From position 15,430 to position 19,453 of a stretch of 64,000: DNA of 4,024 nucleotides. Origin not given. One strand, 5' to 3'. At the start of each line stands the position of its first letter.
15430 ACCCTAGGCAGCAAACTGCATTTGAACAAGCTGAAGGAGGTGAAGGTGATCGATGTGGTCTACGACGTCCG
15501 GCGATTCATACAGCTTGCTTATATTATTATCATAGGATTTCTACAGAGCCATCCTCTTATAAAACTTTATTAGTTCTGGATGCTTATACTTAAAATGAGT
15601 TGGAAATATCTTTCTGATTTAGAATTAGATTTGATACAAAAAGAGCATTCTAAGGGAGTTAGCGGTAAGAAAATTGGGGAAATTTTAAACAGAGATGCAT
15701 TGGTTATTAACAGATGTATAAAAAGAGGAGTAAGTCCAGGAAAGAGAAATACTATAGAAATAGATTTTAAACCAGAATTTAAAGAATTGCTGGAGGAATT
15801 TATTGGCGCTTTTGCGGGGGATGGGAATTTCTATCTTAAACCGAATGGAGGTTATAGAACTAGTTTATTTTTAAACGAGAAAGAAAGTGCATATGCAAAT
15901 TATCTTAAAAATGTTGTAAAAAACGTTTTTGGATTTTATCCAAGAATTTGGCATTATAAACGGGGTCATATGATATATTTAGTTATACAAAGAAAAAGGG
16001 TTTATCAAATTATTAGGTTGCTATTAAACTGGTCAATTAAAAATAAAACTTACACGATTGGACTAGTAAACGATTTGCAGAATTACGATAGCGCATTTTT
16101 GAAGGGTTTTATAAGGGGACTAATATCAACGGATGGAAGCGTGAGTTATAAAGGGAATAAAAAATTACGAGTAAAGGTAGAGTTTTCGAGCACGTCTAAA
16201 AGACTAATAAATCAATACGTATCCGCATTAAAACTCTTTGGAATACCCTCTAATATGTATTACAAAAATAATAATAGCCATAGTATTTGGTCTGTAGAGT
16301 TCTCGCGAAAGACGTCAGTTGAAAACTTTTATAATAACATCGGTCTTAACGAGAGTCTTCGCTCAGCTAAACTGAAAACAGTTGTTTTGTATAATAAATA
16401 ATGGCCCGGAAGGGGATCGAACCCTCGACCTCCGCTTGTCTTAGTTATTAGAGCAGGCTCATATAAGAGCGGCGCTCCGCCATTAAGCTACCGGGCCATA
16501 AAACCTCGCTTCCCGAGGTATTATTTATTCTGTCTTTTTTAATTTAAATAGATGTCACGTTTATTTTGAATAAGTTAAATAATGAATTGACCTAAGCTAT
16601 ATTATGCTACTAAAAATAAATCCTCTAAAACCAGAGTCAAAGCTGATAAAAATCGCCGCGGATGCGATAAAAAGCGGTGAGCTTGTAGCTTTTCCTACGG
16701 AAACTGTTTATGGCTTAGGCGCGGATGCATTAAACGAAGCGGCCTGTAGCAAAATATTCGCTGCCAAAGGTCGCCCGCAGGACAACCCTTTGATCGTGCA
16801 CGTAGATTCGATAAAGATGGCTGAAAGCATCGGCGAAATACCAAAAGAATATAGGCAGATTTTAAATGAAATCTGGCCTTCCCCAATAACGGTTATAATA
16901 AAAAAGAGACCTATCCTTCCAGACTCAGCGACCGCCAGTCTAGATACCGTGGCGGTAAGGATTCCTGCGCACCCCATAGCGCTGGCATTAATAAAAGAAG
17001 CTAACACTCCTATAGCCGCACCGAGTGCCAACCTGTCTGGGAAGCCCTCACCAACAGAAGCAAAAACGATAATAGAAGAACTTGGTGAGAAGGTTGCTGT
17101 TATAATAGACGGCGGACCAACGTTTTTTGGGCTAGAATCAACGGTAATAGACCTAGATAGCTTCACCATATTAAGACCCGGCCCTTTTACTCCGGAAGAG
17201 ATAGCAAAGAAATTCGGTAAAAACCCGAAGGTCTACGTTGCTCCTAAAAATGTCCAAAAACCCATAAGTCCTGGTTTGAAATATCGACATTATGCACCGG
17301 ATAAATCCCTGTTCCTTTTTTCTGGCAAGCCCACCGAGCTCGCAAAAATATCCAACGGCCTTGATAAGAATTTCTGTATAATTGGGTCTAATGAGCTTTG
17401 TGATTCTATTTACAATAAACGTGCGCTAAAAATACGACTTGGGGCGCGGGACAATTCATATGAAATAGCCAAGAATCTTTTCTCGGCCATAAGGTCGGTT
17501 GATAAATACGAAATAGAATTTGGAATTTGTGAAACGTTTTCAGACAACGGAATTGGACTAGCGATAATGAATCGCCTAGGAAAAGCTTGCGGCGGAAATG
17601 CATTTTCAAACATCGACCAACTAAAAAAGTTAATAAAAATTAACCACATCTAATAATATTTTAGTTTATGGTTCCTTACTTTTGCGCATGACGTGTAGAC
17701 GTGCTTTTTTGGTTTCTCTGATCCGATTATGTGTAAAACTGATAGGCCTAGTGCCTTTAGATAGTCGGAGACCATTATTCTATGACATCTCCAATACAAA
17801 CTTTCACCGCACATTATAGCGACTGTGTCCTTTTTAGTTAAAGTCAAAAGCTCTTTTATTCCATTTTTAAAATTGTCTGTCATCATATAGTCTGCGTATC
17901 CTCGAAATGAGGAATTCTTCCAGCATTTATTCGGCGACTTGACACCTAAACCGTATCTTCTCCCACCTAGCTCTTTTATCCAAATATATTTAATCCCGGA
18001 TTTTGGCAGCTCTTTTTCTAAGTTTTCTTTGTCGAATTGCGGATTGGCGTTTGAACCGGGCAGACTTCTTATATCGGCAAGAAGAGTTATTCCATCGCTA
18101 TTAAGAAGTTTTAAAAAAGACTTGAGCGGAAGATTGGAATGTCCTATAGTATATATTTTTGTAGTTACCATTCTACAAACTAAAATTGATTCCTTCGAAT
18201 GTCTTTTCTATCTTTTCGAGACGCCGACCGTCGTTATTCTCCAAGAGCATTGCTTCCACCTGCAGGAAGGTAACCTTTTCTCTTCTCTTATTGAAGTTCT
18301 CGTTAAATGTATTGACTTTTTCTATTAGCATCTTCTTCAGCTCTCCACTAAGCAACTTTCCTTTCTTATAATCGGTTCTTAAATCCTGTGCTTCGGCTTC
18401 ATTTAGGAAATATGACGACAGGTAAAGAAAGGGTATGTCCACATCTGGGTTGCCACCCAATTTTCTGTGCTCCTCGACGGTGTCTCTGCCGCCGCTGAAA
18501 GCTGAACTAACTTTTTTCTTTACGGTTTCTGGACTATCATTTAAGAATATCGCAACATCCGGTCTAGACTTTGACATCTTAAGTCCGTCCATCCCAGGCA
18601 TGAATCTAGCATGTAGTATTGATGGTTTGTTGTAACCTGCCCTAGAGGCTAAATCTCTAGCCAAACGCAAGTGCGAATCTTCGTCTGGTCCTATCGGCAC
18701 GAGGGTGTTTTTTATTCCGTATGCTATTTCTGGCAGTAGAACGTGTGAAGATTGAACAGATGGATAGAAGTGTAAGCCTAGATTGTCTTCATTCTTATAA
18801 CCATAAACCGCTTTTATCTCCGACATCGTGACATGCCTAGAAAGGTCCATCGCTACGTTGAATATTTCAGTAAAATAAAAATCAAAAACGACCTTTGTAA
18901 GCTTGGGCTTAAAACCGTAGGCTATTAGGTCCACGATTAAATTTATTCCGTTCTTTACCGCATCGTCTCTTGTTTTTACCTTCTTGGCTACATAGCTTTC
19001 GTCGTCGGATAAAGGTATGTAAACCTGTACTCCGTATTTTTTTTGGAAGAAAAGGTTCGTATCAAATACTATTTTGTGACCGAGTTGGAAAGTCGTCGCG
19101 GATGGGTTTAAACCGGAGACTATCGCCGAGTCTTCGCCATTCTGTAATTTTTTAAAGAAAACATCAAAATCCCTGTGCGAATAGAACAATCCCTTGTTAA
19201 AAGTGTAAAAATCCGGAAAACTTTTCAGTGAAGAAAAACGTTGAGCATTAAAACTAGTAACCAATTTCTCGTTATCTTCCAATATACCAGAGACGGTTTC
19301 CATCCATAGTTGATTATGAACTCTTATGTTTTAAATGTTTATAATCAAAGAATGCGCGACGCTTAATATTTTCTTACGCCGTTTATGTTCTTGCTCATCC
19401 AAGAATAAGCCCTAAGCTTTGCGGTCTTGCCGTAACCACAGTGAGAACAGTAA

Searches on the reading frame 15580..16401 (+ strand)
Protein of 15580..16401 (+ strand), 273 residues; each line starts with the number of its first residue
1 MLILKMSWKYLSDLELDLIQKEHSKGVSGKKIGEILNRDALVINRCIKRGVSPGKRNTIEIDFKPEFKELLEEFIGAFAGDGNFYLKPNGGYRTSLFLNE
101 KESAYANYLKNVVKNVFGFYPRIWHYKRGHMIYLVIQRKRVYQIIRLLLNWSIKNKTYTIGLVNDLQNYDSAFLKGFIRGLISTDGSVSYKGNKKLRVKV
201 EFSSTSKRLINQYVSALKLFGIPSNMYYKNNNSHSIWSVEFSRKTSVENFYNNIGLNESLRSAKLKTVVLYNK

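Call 60: search_protein_families(library=pfam, proteins=[window:15580-16401:+], max_evalue=0.001)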
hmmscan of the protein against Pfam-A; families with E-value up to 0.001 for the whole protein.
window:15580-16401:+ (273 aa): 3 families
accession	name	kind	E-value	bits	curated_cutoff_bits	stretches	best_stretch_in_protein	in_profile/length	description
PF14528.11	LAGLIDADG_3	-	2.6e-20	72.9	22.5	1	174-255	3-82/82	LAGLIDADG-like domain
PF14527.11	LAGLIDADG_WhiA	-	1e-06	29.2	23.2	1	175-262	2-82/93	WhiA LAGLIDADG-like domain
PF13936.12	HTH_38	-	0.00021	21.4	27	1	7-50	1-44/44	Helix-turn-helix domain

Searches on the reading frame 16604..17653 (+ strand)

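Call 60: search_protein_families(library=pfam, proteins=[window:16604-17653:+], max_evalue=0.001)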
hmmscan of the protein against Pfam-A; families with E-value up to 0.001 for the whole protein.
window:16604-17653:+ (349 aa): 2 families
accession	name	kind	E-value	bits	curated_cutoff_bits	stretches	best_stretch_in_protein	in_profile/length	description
PF01300.24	Sua5_yciO_yrdC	-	4.1e-59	199.5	25.1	1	21-193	2-178/178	Telomere recombination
PF03481.19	Sua5_C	-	2.9e-26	93.1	22.9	1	196-330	2-136/136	Threonylcarbamoyl-AMP synthase, C-terminal domain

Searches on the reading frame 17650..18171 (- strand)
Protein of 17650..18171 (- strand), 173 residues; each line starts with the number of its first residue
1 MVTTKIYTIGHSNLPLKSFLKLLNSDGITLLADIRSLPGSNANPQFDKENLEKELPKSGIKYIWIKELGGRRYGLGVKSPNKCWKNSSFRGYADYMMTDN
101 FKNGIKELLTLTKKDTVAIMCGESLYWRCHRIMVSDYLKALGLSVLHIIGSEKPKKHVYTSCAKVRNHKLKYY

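Call 60: search_protein_families(library=pfam, proteins=[window:17650-18171:-], max_evalue=0.001)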
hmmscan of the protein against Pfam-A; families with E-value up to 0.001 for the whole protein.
window:17650-18171:- (173 aa): 2 families
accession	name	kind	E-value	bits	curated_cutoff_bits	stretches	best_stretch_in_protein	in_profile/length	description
PF04343.18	DUF488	-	9.6e-32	110.6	22.2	1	16-138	2-121/121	Domain of unknown function DUF488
PF22751.1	DUF488-N3a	-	0.00033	21.4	27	1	59-140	33-116/118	Active DUF488-N3 subclade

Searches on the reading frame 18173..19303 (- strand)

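Call 60: search_protein_families(library=pfam, proteins=[window:18173-19303:-], max_evalue=0.001)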
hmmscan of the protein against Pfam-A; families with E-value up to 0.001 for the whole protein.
window:18173-19303:- (376 aa): 1 family
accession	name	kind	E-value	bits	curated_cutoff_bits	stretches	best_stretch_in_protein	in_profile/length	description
PF00579.31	tRNA-synt_1b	-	1.4e-36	126.8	21.1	1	56-333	3-290/292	tRNA synthetases class I (W and Y)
